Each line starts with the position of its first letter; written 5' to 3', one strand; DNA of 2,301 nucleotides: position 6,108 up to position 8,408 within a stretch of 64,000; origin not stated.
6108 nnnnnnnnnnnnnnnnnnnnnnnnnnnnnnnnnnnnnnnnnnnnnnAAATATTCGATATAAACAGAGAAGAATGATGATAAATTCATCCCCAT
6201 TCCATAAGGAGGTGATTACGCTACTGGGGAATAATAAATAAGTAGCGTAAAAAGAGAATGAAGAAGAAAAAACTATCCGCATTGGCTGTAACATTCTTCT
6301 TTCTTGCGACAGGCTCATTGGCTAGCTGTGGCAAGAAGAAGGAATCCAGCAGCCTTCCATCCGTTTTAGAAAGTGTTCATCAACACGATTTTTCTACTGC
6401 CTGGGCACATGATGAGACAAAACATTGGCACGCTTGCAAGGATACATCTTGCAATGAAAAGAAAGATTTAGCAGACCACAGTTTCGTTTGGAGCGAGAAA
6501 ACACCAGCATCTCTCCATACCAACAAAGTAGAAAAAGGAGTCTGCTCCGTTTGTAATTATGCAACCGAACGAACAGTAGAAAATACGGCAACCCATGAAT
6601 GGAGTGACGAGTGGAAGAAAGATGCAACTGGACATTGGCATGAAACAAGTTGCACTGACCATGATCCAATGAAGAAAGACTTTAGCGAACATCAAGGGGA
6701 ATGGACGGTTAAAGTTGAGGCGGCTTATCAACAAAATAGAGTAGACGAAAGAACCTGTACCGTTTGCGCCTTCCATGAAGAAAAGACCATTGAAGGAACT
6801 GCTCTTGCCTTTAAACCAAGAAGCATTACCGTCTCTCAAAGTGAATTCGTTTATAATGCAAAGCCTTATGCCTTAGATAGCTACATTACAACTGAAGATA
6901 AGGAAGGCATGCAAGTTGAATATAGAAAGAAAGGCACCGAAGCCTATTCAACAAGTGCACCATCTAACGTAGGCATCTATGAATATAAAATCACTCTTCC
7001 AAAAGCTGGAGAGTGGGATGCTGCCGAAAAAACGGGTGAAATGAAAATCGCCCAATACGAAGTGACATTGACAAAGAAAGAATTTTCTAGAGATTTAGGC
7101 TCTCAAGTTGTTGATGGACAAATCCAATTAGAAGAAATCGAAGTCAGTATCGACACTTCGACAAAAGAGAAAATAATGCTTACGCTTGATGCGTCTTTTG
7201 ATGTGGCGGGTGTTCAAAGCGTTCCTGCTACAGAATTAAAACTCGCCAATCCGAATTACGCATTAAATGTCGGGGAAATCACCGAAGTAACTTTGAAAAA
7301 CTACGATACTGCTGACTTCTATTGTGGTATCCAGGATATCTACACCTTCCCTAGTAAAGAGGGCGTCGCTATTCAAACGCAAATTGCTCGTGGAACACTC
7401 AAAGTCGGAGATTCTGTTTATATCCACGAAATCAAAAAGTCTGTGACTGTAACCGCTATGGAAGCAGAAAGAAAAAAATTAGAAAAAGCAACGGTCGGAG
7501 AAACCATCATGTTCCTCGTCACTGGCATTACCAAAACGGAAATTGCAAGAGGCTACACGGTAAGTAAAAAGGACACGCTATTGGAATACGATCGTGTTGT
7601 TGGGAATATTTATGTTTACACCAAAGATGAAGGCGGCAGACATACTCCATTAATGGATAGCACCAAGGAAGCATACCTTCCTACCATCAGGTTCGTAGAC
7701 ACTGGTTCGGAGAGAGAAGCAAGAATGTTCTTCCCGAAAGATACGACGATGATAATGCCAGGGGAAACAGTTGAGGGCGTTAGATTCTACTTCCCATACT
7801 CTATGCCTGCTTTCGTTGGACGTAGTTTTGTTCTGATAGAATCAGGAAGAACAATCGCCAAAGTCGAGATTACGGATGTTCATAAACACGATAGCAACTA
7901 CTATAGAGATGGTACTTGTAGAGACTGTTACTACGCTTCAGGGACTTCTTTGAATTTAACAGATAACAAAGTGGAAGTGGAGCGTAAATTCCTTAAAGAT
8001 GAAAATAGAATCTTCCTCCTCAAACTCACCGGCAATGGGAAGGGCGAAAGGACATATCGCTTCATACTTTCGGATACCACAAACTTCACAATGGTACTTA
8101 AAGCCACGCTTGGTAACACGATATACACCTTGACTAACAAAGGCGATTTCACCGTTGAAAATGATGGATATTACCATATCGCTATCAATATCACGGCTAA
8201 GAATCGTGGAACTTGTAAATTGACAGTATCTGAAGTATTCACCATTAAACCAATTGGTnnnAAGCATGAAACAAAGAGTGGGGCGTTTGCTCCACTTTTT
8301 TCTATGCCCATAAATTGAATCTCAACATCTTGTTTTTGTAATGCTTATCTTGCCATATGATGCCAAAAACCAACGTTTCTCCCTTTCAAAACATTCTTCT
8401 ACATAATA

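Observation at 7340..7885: Secreted lipoprotein carrying a copy of EF-Tu domains 2 and 3 without the GTPase domain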

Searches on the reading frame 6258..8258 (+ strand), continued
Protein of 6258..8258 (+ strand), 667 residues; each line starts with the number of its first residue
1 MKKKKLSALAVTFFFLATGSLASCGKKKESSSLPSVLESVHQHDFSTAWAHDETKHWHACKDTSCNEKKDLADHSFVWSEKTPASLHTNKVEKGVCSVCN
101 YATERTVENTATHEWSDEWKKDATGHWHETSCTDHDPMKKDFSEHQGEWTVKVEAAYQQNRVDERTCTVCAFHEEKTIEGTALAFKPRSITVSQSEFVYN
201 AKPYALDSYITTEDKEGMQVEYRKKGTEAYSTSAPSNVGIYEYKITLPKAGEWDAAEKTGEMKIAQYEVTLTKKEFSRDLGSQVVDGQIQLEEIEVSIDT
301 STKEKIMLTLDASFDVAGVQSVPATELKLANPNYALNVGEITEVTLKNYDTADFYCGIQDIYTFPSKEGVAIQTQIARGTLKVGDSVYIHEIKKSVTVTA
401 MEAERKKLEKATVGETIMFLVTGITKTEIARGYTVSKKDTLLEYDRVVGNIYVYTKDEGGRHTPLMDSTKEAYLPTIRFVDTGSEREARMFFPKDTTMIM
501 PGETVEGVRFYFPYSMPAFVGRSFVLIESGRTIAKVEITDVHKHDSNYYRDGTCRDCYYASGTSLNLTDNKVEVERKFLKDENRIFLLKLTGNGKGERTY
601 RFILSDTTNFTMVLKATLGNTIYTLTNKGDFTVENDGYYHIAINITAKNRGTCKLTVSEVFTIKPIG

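Call 63: fold_search(model_id=the predicted structure, library=viral)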
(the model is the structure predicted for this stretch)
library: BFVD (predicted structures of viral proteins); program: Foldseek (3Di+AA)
matches with E <= 10: 725; with E <= 0.001: 27
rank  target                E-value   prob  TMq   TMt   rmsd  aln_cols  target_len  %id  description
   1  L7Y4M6                1.3e-09  1.00  0.24  0.30   3.0       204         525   13  Putative GTP binding translation elongation/initiation factor [Megavirus lba]
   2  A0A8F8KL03            1.5e-09  1.00  0.24  0.30   3.5       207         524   16  GTP-binding protein 1 [Clandestinovirus]
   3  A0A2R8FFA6            8.9e-08  1.00  0.23  0.54   3.8       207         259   12  Translation elongation factor EF-1 subunit alpha [Brazilian cedratvirus IHUMI]
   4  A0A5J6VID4            1.5e-07  1.00  0.20  0.19   6.7       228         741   12  protein-synthesizing GTPase [Megaviridae environmental sample]
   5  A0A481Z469            1.6e-07  1.00  0.23  0.35   3.8       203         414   11  Elongation factor Tu GTP binding domain protein [Pithovirus LCPAC101]
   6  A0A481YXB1            2.4e-07  1.00  0.22  0.16   6.6       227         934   14  protein-synthesizing GTPase [Marseillevirus LCMAC201]
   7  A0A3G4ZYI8            3.7e-07  1.00  0.24  0.40   3.9       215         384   14  Eukaryotic translation initiation factor 2 (Fragment) [Gaeavirus sp.]
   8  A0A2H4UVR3            4.2e-07  1.00  0.23  0.34   5.1       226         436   13  protein-synthesizing GTPase [Bodo saltans virus]
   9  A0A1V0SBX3            8.5e-07  1.00  0.23  0.28   3.3       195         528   12  GTPase [Catovirus CTV1]
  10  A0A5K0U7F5            2.1e-06  1.00  0.22  0.20   4.7       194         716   12  GTPase [Yasminevirus sp. GU-2018]
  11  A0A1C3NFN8            6.5e-06  0.87  0.11  0.10  38.6       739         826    9  (no name in the UniProt tables at hand)
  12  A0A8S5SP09            9.5e-06  0.99  0.13  0.16  27.8       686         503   10  Uncharacterized protein [Siphoviridae sp. ctqSm5]
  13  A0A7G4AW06            1.8e-05  0.82  0.11  0.07  35.7       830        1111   10  Minor tail protein [Streptomyces phage Coruscant]
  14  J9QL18                2.4e-05  0.80  0.10  0.05  55.5       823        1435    9  Putative tail protein pb4 [Pectobacterium phage My1]
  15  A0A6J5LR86            9.1e-05  0.25  0.06  0.06  45.2       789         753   12  Uncharacterized protein [uncultured Caudovirales phage]
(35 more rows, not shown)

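Call 73: list_cluster_members(proteins=[P0406, P0424, P0425, P0439, P0434, P0063, P0098, P0433, P0435])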
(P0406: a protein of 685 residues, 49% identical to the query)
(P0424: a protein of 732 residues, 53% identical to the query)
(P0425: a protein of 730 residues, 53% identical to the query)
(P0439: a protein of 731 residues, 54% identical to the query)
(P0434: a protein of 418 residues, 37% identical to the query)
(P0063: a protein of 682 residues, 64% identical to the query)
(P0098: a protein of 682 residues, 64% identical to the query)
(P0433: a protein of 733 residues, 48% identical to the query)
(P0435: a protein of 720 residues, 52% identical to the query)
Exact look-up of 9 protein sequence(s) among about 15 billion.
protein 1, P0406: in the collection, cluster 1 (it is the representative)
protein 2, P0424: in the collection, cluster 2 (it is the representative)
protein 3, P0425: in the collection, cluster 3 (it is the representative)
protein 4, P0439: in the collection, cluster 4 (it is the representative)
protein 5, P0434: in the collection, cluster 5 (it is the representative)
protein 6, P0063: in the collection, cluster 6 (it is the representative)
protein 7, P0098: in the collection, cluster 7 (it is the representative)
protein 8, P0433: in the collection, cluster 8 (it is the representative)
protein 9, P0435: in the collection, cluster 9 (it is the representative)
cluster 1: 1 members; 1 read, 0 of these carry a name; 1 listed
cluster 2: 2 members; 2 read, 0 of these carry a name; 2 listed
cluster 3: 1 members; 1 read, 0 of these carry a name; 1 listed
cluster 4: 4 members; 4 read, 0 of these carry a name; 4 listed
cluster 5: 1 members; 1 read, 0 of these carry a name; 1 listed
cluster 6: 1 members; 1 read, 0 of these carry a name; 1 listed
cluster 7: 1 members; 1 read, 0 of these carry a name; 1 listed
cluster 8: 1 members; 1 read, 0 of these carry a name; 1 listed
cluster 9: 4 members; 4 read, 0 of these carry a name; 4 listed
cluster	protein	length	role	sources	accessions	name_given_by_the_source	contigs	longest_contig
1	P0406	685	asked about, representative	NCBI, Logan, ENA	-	-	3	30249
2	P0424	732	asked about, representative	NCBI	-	-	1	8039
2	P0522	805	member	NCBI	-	-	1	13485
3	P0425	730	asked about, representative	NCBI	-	-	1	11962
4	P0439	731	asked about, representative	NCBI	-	-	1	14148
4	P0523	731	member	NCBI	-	-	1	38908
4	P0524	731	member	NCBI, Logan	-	-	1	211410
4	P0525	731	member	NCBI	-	-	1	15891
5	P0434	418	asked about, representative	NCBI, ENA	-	-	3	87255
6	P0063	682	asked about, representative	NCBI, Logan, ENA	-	-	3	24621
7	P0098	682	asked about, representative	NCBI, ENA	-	-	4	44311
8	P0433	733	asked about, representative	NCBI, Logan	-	-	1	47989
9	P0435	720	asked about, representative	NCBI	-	-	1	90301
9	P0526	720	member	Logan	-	-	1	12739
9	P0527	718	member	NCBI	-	-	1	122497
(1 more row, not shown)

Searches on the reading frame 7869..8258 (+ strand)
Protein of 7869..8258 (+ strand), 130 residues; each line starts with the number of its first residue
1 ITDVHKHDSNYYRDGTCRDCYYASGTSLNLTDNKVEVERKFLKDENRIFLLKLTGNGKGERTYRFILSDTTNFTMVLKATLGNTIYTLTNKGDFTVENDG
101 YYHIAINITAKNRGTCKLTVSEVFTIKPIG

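Call 48: predict_structure(alignment_id=A3)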
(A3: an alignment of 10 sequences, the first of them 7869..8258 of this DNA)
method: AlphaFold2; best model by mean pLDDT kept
length: 130 residues; sequences in the alignment: 10
mean_pLDDT: 85.2   pTM: 0.79
mean pLDDT of the five models: 85.2, 83.6, 82.4, 79.6, 75.6
residues with pLDDT >= 90: 71; 70-90: 40; 50-70: 15; < 50: 4
segments of 3 or more residues with pLDDT < 50: none
pLDDT, mean of each block of 10 residues (from residue 1): 63 76 79 93 89 86 95 92 86 92 92 95 70
secondary structure, 60 per line:
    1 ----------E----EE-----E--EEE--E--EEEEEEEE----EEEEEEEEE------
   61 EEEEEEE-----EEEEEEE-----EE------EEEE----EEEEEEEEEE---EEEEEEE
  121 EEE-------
elements in order: E26-28 E34-41 E46-54 E61-67 E73-79 E93-96 E101-110 E114-123

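Call 50: fold_search(model_id=the predicted structure, library=pdb)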
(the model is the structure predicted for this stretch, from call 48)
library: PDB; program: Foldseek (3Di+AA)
matches with E <= 10: 1397; with E <= 0.001: 6
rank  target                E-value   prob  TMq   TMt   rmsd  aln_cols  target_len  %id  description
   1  4dy5_C                1.6e-04  1.00  0.57  0.68   3.2       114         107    9  Crystal structure of Salmonella Typhimurium PliG, a periplasmic lysozyme inhibitor of g-type lysozyme (released 2012-06-13)
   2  4dzg                  1.6e-04  1.00  0.50  0.55   4.1       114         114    9  Crystal structure of Aeromonas hydrophila PliG, a periplasmic lysozyme inhibitor of g-type lysozyme (released 2012-06-13)
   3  4dy5_A                2.8e-04  1.00  0.56  0.64   3.8       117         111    8  Crystal structure of Salmonella Typhimurium PliG, a periplasmic lysozyme inhibitor of g-type lysozyme (released 2012-06-13)
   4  4dxz                  3.4e-04  1.00  0.55  0.62   3.6       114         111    5  crystal structure of a PliG-Ec mutant, a periplasmic lysozyme inhibitor of g-type lysozyme from Escherichia coli (released 2012-06-20)
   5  3am2                  7.8e-04  1.00  0.49  0.25   5.2       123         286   14  Clostridium perfringens enterotoxin (released 2011-04-13)
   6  6ov2_B                8.2e-04  1.00  0.48  0.49   5.7       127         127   16  Crystal structure of human claudin-9 in complex with Clostridium perfringens entertoxin C-terminal domain in closed fo (released 2019-09-04)
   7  9pzi_G                1.0e-03  1.00  0.50  0.53   5.3       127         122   14  Crystal Structure of synthetic antibody COP-2 in complex with the C-terminal domain of Clostridium perfringens enterot (released 2025-08-20)
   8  9pzi_H                1.1e-03  1.00  0.51  0.52   5.0       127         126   16  Crystal Structure of synthetic antibody COP-2 in complex with the C-terminal domain of Clostridium perfringens enterot (released 2025-08-20)
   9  4dy5_B                1.1e-03  1.00  0.55  0.64   3.8       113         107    9  Crystal structure of Salmonella Typhimurium PliG, a periplasmic lysozyme inhibitor of g-type lysozyme (released 2012-06-13)
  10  4dy3_A                1.3e-03  1.00  0.54  0.62   3.6       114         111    6  crystal structure of Escherichia coli PliG, a periplasmic lysozyme inhibitor of g-type lysozyme (released 2012-06-13)
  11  8u5f_E                1.5e-03  1.00  0.52  0.26   5.4       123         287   12  Crystal Structure of Trypsinized Clostridium perfringens Enterotoxin (released 2023-09-27)
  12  3ziw_A                1.8e-03  1.00  0.49  0.25   5.2       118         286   13  Clostridium perfringens enterotoxin, D48A mutation and N-terminal 37 residues deleted (released 2014-01-29)
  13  8u5e_D                1.8e-03  1.00  0.47  0.47   5.5       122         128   15  Crystal Structure of C-terminal domain of Clostridium perfringens Enterotoxin in Space Group P 21 21 21 (released 2023-12-20)
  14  1nqj_B                1.9e-03  1.00  0.45  0.49   4.7       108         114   13  CRYSTAL STRUCTURE OF CLOSTRIDIUM HISTOLYTICUM COLG COLLAGENASE COLLAGEN-BINDING DOMAIN 3B AT 1.0 ANGSTROM RESOLUTION I (released 2003-04-15)
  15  3zix_A                2.3e-03  1.00  0.51  0.26   4.4       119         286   12  Clostridium perfringens Enterotoxin with the N-terminal 37 residues deleted (released 2014-01-29)
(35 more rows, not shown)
